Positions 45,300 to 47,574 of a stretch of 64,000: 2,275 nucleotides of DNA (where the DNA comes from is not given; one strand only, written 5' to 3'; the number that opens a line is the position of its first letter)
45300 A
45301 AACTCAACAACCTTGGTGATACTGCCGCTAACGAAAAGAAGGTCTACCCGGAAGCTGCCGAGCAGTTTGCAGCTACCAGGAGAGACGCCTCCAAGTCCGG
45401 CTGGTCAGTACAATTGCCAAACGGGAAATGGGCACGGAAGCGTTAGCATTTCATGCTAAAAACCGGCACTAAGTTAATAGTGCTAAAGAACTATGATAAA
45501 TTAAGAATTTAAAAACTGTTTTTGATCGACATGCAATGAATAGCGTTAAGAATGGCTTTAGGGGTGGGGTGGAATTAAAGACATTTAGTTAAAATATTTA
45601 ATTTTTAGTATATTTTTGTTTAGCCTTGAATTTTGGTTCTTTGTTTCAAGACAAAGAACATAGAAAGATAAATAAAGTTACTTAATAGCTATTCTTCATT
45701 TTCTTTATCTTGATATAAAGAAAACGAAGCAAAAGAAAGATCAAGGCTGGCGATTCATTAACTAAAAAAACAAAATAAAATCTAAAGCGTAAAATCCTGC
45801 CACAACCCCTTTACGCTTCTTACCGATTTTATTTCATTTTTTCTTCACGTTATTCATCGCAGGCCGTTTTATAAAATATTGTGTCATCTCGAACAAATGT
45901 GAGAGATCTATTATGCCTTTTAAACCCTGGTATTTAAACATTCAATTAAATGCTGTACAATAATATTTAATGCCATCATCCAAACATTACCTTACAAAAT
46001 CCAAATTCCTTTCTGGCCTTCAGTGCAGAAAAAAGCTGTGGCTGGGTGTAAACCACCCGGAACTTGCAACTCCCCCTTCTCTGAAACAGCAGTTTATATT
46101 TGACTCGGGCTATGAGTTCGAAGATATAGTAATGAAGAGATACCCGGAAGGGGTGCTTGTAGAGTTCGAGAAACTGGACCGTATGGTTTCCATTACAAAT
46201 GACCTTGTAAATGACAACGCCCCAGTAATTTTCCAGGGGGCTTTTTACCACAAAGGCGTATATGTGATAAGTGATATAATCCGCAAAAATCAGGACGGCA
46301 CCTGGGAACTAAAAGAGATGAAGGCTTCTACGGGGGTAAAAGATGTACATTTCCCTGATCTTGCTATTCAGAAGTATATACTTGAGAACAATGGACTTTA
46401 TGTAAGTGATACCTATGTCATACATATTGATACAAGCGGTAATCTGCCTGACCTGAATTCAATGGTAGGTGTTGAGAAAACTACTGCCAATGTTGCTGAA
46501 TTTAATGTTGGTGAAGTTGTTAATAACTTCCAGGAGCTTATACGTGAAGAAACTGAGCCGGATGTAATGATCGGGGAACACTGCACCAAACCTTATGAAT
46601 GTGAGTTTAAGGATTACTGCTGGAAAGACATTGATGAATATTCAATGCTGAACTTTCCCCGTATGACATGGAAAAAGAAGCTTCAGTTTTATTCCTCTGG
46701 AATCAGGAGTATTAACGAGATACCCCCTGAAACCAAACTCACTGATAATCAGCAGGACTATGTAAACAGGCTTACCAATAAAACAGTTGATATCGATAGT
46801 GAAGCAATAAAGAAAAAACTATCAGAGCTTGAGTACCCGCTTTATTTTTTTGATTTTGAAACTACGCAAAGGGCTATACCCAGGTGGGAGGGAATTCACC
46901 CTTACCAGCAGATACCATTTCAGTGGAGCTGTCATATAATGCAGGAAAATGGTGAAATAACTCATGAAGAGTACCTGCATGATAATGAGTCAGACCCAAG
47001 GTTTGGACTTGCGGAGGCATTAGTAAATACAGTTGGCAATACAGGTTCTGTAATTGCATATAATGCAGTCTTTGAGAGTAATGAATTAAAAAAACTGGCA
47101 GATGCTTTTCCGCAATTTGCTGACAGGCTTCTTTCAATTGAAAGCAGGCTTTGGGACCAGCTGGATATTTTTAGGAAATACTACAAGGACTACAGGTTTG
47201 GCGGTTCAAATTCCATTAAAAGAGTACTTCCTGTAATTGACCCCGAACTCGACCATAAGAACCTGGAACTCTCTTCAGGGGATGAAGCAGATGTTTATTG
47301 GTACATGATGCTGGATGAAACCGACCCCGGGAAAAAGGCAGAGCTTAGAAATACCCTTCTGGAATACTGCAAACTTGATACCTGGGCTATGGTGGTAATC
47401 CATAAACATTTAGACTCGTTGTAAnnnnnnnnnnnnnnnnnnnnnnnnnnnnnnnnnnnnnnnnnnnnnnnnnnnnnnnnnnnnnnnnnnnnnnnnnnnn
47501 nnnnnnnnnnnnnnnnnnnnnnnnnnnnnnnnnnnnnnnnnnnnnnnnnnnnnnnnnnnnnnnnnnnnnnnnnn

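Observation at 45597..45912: About 300-bp hairpin-rich interspersed repeat (family A), four copies, candidate sRNA or MITE-like element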

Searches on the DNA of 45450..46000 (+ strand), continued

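Call 63: search_with_rna_model(model_id=R1, sources=[L057, L058, L059, L060, L061], max_evalue=0.01)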
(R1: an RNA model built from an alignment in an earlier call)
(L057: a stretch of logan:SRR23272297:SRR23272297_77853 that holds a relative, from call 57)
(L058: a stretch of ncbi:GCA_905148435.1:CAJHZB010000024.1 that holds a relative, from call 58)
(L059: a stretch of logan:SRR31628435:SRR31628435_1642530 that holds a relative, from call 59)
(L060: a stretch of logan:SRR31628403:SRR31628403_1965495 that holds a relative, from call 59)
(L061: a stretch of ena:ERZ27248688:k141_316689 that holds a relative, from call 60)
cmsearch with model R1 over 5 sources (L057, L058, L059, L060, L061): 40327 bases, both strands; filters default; matches with E-value up to 0.01: 5.
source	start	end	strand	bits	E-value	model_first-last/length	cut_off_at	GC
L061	9702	9807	-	109.8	1.1e-21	1-106/106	no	0.29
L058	3358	3464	+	94.5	2.5e-18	1-106/106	no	0.27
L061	9387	9485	+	53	3.3e-09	1-106/106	no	0.28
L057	1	47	+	29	0.00061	60-106/106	5'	0.32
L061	13262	13296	-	27.9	0.001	49-83/106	no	0.4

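Call 68: search_with_rna_model(model_id=R1, sources=[L062, L063], max_evalue=0.1)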
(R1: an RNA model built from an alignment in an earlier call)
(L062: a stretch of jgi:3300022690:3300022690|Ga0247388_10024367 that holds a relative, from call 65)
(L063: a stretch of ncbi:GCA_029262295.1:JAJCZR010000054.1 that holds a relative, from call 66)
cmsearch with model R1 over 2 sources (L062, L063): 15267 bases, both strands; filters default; matches with E-value up to 0.1: 3.
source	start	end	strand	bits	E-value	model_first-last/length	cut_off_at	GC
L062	2926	3031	-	107.6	1.3e-21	1-106/106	no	0.32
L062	334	438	+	94.4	1e-18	1-106/106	no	0.29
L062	115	208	-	51.7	2.3e-09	1-106/106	no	0.34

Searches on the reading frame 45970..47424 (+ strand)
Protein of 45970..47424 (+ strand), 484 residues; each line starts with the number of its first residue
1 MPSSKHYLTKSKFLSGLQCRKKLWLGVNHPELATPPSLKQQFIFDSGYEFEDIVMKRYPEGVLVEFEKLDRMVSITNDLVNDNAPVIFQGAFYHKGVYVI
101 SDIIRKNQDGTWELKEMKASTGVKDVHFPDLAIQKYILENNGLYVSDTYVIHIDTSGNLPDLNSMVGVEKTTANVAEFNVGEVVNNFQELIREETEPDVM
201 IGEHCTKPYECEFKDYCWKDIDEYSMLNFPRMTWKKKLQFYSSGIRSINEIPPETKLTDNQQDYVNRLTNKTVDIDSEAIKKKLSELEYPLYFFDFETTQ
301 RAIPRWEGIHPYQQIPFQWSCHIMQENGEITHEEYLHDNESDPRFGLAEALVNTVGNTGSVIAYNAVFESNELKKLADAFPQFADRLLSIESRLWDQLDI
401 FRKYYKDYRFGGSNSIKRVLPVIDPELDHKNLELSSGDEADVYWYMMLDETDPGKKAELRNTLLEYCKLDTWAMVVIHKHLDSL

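Call 8: search_protein_families(library=pfam, proteins=[window:45970-47424:+])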
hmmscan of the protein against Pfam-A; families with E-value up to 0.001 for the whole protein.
window:45970-47424:+ (484 aa): 3 families
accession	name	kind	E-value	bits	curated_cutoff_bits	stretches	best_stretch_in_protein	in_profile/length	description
PF11074.14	DUF2779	-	1e-42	145.8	23.3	1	292-415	1-126/126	Domain of unknown function(DUF2779)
PF01930.23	Cas_Cas4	-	2.7e-05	24.7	22.7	1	102-218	57-159/160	Domain of unknown function DUF83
PF13482.12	RNase_H_2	-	0.0005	20.5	22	1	293-481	2-164/165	RNase_H superfamily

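Call 56: find_homologous_proteins(query=window:45970-47424:+, max_evalue=1e-60)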
Query window:45970-47424:+ (484 aa): 1558 proteins with E <= 1e-60 among 6111 candidates; the best 120 are listed.
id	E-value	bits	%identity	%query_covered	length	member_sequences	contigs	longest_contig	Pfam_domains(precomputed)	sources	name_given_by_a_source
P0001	0.0e+0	1107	98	100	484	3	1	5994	PF13482.13,PF11074.15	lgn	-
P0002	1.8e-293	992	86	100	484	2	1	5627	PF11074.15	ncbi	-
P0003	2.8e-287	971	85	100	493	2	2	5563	PF01930.24,PF13482.13,PF11074.15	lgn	-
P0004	7.3e-276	934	81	100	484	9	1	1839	PF01930.24,PF11074.15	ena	-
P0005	8.4e-239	811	78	89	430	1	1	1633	PF01930.24,PF13482.13,PF11074.15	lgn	-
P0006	4.7e-236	802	70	99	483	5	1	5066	PF11074.15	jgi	-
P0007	4.8e-230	783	67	100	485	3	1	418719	PF11074.15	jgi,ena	-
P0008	7.7e-203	693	81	75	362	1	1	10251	PF11074.15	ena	-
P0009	4.7e-193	661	57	100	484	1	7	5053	PF01930.24,PF11074.15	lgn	-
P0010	2.5e-192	658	58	100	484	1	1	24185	PF11074.15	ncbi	-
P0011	2.2e-182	625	57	100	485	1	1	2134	PF11074.15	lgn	-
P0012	4.0e-137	476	45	98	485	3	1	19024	PF11074.15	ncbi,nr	ncbi:MAG: DUF2779 domain-containing protein [Candidatus Marinimicrobia bacterium]|nr:DUF2779 domain-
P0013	2.5e-136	473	44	98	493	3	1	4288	PF11074.15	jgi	-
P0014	4.2e-135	469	44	98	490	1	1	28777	PF01930.24,PF11074.15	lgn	-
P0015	1.5e-134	468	47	98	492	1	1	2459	PF11074.15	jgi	jgi:hypothetical protein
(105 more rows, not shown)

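Call 57: find_encoding_contigs(protein=P0001, flank=5000, max_places=2)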
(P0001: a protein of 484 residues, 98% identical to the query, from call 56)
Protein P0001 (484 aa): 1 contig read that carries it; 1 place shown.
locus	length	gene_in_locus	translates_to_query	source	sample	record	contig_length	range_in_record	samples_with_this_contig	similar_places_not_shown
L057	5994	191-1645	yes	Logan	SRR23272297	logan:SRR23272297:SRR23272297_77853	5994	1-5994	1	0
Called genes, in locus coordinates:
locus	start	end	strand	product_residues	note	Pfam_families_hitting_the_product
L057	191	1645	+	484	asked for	PF11074:DUF2779, PF13482:RNase_H_2 (faint)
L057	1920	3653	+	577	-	PF03098:An_peroxidase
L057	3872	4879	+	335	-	-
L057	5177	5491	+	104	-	PF05973:Gp49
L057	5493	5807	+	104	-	-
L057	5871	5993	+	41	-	?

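Call 58: find_encoding_contigs(protein=P0002, flank=5000, max_places=2)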
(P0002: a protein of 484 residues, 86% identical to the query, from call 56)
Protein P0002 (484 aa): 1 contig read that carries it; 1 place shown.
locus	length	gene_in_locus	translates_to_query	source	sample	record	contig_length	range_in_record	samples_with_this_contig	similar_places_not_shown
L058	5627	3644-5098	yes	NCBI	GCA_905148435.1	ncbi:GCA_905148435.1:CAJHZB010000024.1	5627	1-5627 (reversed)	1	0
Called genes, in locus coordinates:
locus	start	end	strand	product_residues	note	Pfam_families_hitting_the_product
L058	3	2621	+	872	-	?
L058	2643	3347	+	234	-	PF07027:DUF1318 (weak)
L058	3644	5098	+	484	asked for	PF11074:DUF2779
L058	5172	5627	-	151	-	?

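Call 59: find_encoding_contigs(protein=P0003, flank=5000, max_places=2)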
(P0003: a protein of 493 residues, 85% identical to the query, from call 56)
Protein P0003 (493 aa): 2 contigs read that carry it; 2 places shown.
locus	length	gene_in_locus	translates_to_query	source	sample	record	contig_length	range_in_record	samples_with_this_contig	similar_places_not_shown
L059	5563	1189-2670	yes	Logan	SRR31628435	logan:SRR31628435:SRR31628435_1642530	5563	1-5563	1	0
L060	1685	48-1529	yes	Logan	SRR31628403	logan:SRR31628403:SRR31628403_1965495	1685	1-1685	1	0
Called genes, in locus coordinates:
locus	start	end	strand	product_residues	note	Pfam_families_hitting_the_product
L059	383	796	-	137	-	PF04828:GFA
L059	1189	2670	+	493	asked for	PF01930:Cas_Cas4 (weak), PF11074:DUF2779, PF13482:RNase_H_2 (weak)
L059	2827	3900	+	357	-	-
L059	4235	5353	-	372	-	-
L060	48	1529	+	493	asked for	PF01930:Cas_Cas4 (weak), PF11074:DUF2779, PF13482:RNase_H_2 (weak)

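Call 60: find_encoding_contigs(protein=P0007, flank=10000, max_places=2)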
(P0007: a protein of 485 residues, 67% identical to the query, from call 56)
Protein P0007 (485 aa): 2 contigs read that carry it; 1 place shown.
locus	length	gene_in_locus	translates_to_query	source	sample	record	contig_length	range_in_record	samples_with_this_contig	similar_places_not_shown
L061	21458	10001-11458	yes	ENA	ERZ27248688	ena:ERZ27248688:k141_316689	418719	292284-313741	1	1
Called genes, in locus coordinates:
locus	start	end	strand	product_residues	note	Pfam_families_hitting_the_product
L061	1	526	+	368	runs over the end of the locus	PF00188:CAP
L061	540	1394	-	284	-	PF00763:THF_DHG_CYH, PF02882:THF_DHG_CYH_C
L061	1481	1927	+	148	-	PF04140:ICMT (faint), PF04191:PEMT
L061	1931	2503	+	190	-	-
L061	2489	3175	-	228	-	PF00535:Glycos_transf_2, PF10111:Glyco_tranf_2_2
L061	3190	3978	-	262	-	PF08543:Phos_pyr_kin, PF00294:PfkB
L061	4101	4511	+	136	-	PF01796:OB_ChsH2_C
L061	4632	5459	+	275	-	PF01464:SLT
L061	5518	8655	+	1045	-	-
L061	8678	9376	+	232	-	PF07027:DUF1318 (weak)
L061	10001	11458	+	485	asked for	PF11074:DUF2779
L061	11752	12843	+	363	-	-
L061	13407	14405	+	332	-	-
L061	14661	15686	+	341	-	-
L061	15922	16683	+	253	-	PF00497:SBP_bac_3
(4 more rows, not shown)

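Call 65: find_encoding_contigs(protein=P0006, flank=4000, max_places=2)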
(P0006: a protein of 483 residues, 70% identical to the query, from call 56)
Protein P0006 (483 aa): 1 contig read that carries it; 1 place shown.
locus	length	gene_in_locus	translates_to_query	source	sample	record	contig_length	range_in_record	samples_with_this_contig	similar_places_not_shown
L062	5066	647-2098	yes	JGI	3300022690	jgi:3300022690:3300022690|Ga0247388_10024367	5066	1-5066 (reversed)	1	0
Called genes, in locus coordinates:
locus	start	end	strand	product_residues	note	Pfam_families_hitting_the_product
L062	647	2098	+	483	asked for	PF11074:DUF2779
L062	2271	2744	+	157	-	PF08592:Anthrone_oxy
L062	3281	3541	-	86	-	-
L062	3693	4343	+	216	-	PF01209:Ubie_methyltran, PF13489:Methyltransf_23, PF13847:Methyltransf_31, PF08241:Methyltransf_11, PF08242:Methyltransf_12, PF13649:Methyltransf_25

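Call 66: find_encoding_contigs(protein=P0010, flank=6000, max_places=2)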
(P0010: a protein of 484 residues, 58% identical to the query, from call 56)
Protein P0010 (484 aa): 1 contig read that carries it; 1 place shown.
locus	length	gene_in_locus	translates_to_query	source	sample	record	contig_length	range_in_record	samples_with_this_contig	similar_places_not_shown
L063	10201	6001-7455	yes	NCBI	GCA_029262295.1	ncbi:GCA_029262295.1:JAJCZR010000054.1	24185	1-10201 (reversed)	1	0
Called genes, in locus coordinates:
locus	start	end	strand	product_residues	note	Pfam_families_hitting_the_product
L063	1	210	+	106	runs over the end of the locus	PF13744:HTH_37 (weak), PF01381:HTH_3, PF13560:HTH_31 (weak)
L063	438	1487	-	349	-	PF14281:PDDEXK_4 (weak)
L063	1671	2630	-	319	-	PF13280:WYL (weak), PF25583:WCX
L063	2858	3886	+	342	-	-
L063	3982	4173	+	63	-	-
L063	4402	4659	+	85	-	-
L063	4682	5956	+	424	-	PF14281:PDDEXK_4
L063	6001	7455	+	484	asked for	PF11074:DUF2779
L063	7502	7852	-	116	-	PF02452:PemK_toxin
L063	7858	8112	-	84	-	PF02604:PhdYeFM_antitox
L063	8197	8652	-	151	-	-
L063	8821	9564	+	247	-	PF01618:MotA_ExbB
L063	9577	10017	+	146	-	PF02472:ExbD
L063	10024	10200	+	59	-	?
